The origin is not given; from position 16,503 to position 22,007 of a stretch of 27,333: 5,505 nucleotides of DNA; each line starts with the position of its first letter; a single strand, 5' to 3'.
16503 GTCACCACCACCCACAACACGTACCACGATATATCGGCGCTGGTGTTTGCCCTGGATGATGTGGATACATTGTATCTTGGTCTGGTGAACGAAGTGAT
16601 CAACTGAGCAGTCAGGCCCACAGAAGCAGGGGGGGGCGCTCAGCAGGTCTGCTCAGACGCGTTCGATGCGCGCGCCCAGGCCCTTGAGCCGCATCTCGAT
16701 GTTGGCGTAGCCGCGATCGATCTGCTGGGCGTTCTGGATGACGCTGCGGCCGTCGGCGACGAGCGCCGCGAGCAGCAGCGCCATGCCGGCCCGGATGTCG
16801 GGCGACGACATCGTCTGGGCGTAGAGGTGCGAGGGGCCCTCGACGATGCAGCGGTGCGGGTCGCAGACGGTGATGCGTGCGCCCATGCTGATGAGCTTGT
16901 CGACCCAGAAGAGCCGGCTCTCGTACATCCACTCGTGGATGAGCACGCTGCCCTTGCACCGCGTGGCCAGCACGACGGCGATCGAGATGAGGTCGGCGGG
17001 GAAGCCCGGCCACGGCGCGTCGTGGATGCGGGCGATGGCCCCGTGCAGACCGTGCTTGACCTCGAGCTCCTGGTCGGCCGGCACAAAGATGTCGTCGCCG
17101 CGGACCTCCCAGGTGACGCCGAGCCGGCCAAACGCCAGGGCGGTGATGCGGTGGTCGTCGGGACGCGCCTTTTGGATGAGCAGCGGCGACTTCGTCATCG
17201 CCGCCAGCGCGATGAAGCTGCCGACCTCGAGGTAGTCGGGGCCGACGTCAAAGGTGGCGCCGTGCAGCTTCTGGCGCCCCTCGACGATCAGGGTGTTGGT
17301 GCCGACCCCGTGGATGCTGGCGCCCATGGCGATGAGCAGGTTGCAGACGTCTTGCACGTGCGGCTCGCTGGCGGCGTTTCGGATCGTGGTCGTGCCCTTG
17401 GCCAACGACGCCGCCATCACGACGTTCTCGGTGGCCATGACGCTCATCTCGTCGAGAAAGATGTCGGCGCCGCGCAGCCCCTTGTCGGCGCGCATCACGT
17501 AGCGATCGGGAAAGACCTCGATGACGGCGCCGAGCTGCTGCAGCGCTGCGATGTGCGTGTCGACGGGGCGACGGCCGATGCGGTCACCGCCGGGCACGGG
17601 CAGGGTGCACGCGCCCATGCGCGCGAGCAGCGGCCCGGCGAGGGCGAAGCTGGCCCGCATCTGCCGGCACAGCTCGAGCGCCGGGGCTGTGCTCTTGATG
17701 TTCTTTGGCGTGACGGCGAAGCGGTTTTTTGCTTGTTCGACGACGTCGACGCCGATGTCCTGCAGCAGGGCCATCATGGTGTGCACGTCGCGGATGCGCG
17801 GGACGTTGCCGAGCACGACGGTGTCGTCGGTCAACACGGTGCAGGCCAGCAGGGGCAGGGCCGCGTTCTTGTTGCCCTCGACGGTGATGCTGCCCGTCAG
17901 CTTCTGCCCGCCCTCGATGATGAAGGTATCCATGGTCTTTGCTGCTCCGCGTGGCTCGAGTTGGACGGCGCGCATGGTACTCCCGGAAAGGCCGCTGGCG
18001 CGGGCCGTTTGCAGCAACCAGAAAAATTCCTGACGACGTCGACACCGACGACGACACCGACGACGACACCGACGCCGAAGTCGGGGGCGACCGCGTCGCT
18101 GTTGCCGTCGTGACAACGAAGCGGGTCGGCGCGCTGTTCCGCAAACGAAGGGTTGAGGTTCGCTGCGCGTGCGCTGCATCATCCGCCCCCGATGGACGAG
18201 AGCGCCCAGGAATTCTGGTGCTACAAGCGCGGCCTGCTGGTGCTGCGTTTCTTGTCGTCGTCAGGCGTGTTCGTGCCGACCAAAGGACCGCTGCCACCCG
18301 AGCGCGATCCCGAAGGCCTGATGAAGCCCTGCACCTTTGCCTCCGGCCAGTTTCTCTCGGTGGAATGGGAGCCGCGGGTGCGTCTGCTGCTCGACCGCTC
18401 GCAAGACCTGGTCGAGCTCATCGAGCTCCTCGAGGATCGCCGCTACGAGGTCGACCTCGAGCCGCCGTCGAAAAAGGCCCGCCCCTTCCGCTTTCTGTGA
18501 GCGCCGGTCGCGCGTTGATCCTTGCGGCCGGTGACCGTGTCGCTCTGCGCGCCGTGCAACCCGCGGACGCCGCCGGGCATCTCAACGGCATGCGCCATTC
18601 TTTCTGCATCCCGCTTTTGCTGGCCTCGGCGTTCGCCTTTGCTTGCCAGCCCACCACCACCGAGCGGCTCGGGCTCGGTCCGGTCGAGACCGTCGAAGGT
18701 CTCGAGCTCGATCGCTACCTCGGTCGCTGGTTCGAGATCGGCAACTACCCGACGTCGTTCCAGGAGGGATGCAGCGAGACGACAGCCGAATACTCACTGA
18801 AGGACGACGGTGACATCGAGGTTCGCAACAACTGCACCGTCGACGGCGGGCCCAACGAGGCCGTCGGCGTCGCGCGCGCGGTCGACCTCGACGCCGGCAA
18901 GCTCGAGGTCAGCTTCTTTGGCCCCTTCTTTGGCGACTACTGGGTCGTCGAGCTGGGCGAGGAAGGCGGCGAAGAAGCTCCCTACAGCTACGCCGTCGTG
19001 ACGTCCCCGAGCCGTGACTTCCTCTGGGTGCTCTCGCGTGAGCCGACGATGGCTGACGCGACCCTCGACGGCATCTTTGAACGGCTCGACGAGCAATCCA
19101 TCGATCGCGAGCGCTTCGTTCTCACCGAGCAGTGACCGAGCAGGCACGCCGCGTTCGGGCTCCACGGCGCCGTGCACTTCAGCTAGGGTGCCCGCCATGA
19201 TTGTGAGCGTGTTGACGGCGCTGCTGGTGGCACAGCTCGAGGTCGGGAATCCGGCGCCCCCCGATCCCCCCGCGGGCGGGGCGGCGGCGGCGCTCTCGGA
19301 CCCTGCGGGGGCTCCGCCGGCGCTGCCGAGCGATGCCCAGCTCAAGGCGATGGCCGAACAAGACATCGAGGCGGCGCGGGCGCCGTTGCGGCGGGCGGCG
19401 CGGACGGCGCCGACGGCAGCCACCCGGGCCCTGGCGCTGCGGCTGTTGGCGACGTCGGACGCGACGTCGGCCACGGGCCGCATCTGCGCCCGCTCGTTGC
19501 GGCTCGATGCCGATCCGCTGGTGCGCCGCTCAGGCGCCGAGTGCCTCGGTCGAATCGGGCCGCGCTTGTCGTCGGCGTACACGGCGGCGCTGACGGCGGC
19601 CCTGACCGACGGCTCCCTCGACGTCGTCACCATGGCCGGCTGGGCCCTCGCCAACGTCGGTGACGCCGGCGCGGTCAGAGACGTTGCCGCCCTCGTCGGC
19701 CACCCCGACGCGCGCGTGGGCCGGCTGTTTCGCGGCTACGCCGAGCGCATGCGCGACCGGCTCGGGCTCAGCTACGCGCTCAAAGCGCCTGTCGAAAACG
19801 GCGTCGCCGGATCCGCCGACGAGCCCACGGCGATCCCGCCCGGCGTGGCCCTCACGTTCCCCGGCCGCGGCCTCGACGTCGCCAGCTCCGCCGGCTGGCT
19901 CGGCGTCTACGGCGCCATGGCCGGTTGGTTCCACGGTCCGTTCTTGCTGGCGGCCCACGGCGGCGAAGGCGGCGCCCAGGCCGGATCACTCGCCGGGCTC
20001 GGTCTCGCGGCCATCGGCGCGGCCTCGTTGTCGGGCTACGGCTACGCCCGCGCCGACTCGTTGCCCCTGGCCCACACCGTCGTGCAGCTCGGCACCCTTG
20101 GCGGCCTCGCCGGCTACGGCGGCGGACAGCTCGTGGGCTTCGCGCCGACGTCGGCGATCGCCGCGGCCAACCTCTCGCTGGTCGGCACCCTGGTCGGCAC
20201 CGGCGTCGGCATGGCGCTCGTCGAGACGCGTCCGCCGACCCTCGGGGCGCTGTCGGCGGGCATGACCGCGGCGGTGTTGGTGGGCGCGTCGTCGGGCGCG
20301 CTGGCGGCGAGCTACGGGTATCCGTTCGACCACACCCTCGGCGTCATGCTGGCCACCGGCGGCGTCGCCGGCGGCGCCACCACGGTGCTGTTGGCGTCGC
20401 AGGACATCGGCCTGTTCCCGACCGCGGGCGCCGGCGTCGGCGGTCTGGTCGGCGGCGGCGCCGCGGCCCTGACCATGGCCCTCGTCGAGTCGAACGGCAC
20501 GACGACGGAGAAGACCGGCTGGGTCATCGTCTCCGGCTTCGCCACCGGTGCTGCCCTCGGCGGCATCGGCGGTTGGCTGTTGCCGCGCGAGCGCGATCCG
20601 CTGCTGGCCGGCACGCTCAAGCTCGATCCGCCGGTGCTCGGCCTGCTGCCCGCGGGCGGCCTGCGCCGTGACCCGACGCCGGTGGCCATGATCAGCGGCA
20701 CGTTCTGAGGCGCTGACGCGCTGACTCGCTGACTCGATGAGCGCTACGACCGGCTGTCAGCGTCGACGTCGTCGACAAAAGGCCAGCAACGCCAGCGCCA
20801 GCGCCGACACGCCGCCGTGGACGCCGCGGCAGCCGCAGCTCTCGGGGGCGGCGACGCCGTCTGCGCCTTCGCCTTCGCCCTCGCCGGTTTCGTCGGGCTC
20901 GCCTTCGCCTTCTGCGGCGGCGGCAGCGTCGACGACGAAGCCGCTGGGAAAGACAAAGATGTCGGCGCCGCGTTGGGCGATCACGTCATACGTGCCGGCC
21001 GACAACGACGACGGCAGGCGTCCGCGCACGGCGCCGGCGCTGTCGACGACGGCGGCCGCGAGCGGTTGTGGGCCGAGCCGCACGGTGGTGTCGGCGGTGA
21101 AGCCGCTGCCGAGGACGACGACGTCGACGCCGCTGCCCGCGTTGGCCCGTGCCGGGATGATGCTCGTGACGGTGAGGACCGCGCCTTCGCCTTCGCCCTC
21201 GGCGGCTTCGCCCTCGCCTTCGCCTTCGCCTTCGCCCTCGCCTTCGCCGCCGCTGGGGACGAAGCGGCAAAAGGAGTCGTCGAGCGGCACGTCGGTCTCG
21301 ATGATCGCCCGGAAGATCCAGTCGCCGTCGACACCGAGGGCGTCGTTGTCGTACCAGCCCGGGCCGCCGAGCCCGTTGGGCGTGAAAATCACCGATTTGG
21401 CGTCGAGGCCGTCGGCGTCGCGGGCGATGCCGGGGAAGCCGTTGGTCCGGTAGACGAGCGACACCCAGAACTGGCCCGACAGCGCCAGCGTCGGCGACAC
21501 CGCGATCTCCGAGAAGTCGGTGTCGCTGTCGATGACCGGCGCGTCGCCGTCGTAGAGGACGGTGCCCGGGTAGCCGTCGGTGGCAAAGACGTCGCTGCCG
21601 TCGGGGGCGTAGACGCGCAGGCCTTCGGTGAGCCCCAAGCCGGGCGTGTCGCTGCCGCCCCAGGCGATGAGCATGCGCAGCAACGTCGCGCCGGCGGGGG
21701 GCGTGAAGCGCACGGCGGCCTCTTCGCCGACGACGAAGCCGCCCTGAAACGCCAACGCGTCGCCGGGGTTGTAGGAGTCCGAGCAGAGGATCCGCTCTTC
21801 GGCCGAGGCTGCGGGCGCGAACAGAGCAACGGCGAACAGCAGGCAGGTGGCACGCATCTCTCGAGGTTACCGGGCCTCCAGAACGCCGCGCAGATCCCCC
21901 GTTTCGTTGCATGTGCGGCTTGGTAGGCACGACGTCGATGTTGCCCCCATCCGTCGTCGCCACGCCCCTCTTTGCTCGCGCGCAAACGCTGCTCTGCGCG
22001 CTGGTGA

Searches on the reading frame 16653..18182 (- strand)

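Call 85: search_protein_families(library=pfam, proteins=[window:16653-18182:-], max_evalue=0.001)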
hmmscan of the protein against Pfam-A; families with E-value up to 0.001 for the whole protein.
window:16653-18182:- (509 aa): 1 family
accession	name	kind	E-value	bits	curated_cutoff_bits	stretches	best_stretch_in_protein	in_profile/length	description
PF00275.25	EPSP_synthase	-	1.1e-72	245.5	22.8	1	90-498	2-416/417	EPSP synthase (3-phosphoshikimate 1-carboxyvinyltransferase)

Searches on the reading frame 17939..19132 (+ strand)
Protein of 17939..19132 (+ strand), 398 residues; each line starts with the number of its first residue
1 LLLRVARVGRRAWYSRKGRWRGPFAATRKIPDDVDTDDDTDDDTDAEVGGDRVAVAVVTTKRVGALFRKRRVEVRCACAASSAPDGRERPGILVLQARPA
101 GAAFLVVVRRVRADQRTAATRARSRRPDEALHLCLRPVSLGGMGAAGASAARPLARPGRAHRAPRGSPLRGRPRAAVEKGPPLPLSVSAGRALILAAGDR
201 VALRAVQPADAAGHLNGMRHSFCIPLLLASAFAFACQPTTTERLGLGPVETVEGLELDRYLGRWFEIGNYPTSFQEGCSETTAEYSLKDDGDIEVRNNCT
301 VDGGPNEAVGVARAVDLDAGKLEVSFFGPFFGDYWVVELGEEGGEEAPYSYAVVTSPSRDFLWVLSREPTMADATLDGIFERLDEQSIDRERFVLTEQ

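Call 85: search_protein_families(library=pfam, proteins=[window:17939-19132:+], max_evalue=0.001)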
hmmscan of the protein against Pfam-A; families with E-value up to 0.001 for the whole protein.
window:17939-19132:+ (398 aa): 1 family
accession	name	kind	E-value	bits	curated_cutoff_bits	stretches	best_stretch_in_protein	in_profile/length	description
PF08212.18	Lipocalin_2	-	6.2e-34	117.5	24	1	255-398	1-146/146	Lipocalin-like domain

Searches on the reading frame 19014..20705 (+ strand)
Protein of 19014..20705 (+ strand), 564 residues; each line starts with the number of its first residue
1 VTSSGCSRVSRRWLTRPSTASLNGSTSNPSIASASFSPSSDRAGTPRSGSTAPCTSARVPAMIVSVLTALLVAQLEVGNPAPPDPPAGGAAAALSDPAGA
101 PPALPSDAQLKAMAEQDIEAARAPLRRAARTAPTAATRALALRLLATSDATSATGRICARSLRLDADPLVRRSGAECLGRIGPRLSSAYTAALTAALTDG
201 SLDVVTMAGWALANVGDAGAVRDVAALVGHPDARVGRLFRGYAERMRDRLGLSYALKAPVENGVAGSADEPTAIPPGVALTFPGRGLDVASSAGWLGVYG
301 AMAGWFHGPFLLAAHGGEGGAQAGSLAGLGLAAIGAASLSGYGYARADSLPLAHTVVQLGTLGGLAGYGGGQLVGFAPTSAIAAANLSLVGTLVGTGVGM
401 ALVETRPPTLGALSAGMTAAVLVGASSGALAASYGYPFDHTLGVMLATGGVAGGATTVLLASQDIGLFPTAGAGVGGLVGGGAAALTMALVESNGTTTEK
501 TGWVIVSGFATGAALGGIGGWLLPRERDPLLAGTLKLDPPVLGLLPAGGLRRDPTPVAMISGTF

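Call 85: search_protein_families(library=pfam, proteins=[window:19014-20705:+], max_evalue=0.001)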
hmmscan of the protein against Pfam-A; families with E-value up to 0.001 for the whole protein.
window:19014-20705:+ (564 aa): 1 family
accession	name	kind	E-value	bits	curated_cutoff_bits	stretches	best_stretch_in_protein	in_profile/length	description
PF13646.12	HEAT_2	-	1.3e-09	38.7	27.7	2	165-235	11-78/88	HEAT repeats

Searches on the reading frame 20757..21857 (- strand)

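Call 85: search_protein_families(library=pfam, proteins=[window:20757-21857:-], max_evalue=0.001)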
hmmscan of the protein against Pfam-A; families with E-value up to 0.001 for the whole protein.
window:20757-21857:- (366 aa): 1 family
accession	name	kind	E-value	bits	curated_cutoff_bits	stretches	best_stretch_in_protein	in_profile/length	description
PF01833.30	TIG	-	8.8e-05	22.9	20.9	1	229-297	2-71/84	IPT/TIG domain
